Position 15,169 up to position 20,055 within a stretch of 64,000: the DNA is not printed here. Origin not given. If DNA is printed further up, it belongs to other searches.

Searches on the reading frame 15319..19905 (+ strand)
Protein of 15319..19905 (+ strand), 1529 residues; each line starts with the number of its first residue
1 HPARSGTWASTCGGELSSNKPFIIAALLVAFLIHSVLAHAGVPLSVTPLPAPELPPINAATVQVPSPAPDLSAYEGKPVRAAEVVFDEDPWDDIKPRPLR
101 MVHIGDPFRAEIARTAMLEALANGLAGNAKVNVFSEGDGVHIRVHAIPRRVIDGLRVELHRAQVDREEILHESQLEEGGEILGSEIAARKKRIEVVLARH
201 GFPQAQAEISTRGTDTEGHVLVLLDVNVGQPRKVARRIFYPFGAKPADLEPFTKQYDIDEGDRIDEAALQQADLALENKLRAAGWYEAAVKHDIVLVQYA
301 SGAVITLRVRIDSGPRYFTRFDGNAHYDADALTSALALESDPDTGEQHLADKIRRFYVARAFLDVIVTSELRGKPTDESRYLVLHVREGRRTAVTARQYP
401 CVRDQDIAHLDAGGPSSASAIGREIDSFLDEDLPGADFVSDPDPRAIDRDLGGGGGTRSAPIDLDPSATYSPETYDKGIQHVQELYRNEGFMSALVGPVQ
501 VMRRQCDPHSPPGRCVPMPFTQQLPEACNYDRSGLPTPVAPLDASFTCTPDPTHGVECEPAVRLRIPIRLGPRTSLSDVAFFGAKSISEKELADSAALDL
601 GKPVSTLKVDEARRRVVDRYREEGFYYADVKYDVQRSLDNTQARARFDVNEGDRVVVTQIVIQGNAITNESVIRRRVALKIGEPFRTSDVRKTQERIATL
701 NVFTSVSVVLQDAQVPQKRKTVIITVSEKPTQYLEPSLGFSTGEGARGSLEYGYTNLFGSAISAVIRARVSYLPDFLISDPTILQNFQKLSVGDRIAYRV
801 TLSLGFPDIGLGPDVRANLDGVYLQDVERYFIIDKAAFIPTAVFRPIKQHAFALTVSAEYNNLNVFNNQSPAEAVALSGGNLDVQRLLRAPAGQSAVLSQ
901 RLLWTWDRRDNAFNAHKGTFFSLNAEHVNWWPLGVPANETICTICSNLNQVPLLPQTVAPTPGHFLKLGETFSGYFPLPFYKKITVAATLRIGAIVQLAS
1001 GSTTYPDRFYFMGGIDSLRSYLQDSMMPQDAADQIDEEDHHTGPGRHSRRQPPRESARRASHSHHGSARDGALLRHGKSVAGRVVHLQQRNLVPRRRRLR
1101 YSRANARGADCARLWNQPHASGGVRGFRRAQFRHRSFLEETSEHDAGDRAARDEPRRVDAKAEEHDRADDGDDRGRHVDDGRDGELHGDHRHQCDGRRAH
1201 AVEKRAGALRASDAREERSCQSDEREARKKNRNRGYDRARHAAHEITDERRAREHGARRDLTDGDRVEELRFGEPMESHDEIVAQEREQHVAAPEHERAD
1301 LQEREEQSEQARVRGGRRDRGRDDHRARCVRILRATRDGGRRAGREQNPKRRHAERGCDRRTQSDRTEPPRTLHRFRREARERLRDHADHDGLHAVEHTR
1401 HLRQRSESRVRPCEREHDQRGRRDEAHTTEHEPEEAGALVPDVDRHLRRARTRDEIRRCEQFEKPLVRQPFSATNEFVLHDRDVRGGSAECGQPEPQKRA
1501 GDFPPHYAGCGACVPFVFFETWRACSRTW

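Call 58: search_protein_families(library=pfam, max_evalue=0.001, proteins=[window:15319-19905:+])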
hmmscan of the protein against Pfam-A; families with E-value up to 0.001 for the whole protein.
window:15319-19905:+ (1529 aa): 3 families
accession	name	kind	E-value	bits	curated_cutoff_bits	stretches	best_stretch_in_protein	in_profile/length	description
PF07244.20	POTRA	-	2.6e-33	115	21.3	2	577-652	4-79/79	Surface antigen variable number repeat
PF01103.29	Omp85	-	1.1e-10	42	24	1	843-1031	68-220/325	Omp85 superfamily domain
PF08478.15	POTRA_1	-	1.7e-06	28.7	23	0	657-710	3-56/69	POTRA domain, FtsQ-type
